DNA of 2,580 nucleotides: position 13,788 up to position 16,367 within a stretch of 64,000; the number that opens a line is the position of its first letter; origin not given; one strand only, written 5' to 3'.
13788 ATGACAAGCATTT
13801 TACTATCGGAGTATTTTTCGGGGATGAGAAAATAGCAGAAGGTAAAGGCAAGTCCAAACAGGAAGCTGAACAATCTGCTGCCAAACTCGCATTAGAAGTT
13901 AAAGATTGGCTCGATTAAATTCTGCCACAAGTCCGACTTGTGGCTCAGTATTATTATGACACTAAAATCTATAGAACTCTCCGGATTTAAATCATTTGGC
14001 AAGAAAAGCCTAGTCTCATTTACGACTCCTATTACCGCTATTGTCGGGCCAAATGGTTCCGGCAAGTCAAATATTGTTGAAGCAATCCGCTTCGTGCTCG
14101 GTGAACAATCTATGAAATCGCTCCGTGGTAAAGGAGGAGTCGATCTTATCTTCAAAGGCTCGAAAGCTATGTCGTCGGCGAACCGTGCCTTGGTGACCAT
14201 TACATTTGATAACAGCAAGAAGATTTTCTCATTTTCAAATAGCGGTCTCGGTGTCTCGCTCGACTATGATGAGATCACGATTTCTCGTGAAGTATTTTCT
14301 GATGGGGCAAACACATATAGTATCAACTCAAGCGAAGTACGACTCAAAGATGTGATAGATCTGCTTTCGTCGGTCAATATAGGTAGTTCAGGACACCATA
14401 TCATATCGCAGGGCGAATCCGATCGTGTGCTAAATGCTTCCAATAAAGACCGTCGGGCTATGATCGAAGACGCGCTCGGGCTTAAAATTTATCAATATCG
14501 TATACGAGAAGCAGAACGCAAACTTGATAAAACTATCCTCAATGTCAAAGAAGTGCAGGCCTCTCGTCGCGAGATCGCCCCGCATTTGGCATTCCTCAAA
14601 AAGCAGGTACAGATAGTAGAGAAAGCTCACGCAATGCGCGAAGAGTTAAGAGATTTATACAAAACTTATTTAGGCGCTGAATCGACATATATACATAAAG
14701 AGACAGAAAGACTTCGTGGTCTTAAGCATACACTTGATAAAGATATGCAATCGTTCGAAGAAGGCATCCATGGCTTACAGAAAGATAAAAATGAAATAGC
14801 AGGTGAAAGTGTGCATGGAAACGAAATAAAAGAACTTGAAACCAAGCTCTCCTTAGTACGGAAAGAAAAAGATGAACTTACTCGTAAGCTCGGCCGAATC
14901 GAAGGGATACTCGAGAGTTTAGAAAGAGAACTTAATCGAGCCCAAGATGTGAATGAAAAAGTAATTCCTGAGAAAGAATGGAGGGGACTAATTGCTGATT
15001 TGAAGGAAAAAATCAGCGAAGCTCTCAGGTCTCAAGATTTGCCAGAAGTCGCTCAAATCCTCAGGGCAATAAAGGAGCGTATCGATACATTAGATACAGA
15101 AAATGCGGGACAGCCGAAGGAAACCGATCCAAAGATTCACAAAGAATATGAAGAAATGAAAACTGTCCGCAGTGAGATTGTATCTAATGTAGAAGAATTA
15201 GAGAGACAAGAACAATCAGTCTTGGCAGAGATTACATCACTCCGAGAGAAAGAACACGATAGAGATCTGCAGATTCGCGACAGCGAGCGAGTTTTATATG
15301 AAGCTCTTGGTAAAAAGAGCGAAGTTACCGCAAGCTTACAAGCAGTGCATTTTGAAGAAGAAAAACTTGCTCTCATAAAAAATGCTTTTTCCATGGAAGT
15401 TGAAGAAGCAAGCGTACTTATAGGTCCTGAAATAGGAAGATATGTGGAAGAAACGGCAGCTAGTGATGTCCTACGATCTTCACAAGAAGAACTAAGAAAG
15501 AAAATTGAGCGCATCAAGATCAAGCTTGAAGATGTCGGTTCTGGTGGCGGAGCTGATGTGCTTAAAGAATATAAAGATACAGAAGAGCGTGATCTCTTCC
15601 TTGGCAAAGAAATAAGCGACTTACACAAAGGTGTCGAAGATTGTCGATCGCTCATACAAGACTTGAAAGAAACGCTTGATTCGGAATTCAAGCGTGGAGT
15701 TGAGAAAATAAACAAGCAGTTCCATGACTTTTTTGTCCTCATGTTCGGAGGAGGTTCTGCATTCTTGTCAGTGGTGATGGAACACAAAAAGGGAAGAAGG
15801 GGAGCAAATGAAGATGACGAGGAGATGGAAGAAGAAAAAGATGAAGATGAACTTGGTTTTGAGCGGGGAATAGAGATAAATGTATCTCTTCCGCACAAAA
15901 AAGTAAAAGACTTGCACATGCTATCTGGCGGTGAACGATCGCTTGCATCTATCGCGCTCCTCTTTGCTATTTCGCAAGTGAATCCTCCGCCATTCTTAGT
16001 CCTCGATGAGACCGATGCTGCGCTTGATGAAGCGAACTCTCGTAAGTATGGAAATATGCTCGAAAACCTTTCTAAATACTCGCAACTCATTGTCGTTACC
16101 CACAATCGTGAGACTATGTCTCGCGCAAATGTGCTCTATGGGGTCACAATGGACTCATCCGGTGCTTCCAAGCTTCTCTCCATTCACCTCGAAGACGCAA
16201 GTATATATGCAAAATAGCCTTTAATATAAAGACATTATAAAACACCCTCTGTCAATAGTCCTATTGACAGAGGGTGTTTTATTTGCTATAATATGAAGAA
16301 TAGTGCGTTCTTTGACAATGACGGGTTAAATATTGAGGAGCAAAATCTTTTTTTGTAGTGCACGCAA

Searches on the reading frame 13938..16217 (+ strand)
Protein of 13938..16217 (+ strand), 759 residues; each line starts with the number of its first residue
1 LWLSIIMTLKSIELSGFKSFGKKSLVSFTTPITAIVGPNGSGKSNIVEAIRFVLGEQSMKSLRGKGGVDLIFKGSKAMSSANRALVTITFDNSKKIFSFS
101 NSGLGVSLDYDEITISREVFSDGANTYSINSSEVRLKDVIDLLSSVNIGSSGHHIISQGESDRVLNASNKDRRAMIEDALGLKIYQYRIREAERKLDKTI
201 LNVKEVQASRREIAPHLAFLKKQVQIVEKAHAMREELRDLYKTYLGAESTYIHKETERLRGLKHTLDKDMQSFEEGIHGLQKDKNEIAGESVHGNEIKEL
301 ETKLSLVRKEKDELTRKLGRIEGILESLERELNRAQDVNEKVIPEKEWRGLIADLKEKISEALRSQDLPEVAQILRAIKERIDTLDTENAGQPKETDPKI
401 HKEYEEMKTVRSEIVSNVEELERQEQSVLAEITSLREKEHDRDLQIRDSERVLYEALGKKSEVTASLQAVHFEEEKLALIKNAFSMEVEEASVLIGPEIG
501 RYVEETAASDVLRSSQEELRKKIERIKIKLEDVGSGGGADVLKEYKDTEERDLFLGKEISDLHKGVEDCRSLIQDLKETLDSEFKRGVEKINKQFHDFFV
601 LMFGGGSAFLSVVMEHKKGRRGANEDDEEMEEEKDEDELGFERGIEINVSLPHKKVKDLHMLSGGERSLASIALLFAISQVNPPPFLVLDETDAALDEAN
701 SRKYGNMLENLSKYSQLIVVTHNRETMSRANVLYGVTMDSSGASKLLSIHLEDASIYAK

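Call 120: search_protein_families(library=pfam, proteins=[window:13938-16217:+], max_evalue=0.0001)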
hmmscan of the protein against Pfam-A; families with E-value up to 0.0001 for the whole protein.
window:13938-16217:+ (759 aa): 6 families
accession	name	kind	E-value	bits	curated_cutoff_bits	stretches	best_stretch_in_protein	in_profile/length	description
PF02463.25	SMC_N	-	2.1e-63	214.1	40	1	9-744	2-219/220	RecF/RecN/SMC N terminal domain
PF13476.12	AAA_23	-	1.3e-14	55.8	27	1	11-239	1-195/201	AAA domain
PF13304.12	AAA_21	-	3e-12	47.7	27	1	32-63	1-37/304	AAA domain, putative AbiEii toxin, Type IV TA system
PF13175.12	AAA_15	-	3.8e-08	33.8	32.1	1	7-398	1-266/374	AAA ATPase domain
PF00005.33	ABC_tran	-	7.8e-06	27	25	0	32-51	13-32/137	ABC transporter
PF13555.12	AAA_29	-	2.4e-05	24.4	27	1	9-55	1-47/61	P-loop containing region of AAA domain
